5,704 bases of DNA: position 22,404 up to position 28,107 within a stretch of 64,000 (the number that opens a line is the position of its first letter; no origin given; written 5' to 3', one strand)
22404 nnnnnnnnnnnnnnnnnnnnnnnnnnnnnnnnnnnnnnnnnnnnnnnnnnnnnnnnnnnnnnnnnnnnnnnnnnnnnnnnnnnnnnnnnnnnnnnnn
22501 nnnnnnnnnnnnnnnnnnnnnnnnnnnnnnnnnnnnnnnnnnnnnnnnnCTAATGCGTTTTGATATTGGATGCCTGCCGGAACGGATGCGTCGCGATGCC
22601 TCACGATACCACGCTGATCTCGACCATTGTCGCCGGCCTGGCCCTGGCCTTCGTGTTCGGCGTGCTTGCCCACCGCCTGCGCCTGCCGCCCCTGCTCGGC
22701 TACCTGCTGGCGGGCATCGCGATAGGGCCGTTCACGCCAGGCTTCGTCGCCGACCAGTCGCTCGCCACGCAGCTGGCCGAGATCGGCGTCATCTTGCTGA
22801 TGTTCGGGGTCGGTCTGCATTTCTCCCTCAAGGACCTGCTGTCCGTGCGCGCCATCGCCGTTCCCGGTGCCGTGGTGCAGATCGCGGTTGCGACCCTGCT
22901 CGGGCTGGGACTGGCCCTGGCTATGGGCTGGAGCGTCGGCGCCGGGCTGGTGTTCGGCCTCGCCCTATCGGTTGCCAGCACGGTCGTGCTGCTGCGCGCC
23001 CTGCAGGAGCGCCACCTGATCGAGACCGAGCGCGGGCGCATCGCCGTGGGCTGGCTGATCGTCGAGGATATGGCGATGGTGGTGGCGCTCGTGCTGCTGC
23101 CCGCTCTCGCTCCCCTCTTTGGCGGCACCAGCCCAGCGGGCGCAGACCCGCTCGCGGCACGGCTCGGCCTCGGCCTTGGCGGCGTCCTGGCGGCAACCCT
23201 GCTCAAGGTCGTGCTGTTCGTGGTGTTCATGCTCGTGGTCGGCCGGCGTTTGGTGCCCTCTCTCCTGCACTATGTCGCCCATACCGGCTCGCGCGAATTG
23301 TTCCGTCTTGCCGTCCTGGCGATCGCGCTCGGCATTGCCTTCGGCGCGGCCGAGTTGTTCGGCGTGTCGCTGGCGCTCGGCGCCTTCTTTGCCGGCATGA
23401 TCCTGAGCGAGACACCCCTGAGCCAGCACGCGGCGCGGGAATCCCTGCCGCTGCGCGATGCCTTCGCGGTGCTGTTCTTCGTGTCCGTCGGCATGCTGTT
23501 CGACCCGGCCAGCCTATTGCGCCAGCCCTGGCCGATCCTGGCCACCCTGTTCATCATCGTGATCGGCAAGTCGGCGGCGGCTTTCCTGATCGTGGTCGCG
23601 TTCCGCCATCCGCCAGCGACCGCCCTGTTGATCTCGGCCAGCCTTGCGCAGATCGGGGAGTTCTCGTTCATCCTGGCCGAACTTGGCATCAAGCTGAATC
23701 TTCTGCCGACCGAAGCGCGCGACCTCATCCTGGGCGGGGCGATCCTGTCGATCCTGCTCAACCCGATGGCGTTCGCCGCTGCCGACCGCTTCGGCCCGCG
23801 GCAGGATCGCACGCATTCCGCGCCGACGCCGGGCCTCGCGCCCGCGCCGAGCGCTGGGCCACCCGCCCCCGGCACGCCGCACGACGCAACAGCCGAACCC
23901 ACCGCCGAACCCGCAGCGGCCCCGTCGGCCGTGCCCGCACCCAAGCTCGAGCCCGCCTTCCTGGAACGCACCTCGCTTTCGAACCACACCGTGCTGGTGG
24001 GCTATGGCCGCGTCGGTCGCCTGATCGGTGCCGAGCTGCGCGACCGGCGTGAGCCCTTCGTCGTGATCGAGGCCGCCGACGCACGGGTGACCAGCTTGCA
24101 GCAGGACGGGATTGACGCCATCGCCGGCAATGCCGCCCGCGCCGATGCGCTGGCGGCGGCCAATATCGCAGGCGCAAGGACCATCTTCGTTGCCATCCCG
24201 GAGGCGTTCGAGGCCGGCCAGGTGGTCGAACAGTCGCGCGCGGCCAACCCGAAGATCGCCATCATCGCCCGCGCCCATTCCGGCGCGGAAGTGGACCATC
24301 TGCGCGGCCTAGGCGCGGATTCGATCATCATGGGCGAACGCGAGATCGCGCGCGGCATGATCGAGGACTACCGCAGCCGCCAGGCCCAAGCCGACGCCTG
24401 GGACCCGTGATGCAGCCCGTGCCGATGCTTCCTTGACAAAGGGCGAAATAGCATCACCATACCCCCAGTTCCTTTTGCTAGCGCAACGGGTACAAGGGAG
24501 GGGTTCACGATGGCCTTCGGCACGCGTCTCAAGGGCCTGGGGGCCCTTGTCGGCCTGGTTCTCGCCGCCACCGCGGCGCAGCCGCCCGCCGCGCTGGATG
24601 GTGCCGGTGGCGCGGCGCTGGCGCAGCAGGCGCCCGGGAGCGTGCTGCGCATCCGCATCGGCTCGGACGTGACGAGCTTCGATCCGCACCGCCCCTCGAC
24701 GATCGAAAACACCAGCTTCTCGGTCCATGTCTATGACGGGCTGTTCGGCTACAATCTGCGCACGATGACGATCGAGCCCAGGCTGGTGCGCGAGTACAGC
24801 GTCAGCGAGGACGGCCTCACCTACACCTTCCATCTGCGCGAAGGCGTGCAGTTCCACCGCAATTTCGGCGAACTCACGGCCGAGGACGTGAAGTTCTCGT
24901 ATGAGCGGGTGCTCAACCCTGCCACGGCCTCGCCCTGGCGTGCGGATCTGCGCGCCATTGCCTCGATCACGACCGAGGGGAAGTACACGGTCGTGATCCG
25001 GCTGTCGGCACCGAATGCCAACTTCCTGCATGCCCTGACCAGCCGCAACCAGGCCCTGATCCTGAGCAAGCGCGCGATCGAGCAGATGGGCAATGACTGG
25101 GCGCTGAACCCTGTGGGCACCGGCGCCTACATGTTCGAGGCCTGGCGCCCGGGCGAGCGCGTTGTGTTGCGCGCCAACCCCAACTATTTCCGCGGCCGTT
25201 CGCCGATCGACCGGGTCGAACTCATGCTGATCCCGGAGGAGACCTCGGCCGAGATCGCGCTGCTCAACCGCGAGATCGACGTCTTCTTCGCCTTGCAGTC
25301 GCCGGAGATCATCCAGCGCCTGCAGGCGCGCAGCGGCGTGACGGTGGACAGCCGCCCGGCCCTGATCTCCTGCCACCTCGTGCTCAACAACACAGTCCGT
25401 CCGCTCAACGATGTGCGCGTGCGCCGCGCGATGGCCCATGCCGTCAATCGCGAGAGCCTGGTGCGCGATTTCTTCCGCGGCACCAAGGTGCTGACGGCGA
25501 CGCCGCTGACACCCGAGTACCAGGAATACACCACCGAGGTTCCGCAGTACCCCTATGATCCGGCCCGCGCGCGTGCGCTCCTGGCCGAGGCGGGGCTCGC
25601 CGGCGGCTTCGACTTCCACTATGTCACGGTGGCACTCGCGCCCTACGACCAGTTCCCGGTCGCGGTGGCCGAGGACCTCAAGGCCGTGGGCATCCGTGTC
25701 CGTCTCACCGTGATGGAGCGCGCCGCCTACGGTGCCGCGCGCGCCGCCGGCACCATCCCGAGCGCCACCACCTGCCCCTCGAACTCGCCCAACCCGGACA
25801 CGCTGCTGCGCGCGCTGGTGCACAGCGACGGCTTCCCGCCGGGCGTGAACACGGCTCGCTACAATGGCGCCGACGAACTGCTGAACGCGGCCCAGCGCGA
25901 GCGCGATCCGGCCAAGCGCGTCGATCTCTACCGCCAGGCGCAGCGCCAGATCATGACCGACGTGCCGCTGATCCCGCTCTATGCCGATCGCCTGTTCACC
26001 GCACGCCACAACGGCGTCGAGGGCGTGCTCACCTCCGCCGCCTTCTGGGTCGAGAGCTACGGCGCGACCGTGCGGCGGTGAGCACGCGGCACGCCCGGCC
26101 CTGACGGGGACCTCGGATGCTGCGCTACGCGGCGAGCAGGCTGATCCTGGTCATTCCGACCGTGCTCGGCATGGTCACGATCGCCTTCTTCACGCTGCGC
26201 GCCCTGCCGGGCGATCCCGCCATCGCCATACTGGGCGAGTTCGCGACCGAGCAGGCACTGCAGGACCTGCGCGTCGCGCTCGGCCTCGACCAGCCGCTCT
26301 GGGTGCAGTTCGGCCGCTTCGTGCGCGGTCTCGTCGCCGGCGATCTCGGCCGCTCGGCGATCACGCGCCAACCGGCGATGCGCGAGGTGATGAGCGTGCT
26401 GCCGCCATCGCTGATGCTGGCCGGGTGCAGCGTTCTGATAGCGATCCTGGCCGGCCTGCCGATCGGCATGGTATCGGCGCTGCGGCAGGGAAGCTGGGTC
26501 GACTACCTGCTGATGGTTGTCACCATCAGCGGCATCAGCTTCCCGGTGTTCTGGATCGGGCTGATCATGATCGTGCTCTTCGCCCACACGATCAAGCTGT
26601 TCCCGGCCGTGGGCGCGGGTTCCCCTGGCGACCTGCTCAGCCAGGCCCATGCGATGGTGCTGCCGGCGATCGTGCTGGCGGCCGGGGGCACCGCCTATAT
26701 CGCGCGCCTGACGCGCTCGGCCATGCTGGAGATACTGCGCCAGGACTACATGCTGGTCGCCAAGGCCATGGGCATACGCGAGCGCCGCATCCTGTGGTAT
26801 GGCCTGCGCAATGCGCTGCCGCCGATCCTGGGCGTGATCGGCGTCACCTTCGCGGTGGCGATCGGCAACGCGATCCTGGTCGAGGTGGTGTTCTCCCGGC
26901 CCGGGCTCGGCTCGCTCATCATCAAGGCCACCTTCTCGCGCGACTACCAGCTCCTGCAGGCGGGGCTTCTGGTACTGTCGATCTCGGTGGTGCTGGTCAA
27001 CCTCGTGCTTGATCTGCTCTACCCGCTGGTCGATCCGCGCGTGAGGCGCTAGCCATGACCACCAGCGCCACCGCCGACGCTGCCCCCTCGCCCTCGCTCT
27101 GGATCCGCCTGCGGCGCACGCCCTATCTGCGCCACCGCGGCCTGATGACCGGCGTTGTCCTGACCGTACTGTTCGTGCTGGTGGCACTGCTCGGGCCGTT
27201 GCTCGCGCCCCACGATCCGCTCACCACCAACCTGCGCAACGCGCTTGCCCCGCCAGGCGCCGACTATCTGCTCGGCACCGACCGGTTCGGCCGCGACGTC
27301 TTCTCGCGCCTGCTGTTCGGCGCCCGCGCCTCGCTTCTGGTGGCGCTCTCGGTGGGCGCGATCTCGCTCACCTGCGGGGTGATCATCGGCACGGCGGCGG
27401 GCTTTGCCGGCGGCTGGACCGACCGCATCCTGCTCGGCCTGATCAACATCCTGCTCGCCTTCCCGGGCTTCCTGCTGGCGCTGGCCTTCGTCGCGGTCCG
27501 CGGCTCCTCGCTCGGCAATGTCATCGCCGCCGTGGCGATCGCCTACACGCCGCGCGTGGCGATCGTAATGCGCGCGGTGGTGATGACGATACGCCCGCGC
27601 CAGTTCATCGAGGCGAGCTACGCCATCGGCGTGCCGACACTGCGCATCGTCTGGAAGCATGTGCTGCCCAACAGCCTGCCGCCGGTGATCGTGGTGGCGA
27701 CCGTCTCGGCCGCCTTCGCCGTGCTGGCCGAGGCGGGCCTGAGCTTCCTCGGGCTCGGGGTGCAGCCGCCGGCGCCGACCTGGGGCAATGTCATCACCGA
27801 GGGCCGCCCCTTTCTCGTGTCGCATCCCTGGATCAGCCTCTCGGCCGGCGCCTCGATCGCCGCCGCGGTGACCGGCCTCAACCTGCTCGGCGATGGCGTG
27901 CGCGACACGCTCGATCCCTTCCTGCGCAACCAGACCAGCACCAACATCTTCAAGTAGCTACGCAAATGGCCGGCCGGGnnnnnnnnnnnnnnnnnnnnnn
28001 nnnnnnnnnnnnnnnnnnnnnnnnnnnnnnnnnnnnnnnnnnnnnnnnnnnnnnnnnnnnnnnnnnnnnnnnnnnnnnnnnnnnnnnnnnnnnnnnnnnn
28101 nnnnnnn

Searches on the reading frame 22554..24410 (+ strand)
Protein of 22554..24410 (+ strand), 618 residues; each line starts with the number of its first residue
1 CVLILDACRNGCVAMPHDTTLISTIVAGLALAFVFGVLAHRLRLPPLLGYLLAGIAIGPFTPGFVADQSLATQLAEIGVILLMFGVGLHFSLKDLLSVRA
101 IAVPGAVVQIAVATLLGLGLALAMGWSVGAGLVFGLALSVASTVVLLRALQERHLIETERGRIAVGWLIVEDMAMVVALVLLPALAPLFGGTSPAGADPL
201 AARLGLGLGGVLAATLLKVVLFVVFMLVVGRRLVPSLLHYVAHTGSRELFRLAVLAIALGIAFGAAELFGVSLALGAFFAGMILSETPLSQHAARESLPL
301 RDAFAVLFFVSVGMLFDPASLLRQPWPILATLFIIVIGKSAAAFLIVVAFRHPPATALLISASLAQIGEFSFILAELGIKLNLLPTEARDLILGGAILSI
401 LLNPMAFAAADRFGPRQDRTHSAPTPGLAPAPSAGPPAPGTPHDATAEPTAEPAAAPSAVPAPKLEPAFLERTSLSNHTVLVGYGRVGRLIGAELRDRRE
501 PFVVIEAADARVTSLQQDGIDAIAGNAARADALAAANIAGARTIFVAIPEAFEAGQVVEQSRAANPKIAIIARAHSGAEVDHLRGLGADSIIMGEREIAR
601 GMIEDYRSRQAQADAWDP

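Call 70: search_protein_families(library=pfam, proteins=[window:22554-24410:+], max_evalue=0.00001)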
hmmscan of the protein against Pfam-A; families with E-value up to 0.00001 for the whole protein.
window:22554-24410:+ (618 aa): 2 families
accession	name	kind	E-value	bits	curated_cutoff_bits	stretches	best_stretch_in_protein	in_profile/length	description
PF00999.27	Na_H_Exchanger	-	3.5e-52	178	26.2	1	30-407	2-369/375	Sodium/hydrogen exchanger, transmembrane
PF02254.24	TrkA_N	-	3.2e-23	82.7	23.8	1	480-593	2-115/116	TrkA-N domain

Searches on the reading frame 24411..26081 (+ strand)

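Call 70: search_protein_families(library=pfam, proteins=[window:24411-26081:+], max_evalue=0.00001)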
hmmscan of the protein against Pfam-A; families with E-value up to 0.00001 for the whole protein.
window:24411-26081:+ (556 aa): 1 family
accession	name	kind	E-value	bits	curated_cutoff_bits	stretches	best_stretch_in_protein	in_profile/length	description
PF00496.27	SBP_bac_5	-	4e-82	276.7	32.4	1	120-474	1-365/368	Bacterial extracellular solute-binding proteins, family 5 Middle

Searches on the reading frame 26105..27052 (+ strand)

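Call 70: search_protein_families(library=pfam, proteins=[window:26105-27052:+], max_evalue=0.00001)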
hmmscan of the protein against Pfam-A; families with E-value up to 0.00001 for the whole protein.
window:26105-27052:+ (315 aa): 2 families
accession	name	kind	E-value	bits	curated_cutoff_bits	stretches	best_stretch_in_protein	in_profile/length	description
PF00528.27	BPD_transp_1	-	8.4e-42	143.4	26.4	1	117-315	1-184/184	Binding-protein-dependent transport system inner membrane component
PF19300.4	BPD_transp_1_N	-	9.7e-11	42.3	23.8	1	5-80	1-76/114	Binding-prot-dependent transport system membrane comp, N-term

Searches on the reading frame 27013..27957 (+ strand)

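Call 70: search_protein_families(library=pfam, proteins=[window:27013-27957:+], max_evalue=0.00001)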
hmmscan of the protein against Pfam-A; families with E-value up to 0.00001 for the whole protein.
window:27013-27957:+ (314 aa): 2 families
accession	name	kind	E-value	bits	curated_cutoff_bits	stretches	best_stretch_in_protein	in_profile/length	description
PF00528.27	BPD_transp_1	-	3.1e-28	99.2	26.4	1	122-305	1-183/184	Binding-protein-dependent transport system inner membrane component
PF12911.12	OppC_N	-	1e-09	38.5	23.9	1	38-81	10-53/53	N-terminal TM domain of oligopeptide transport permease C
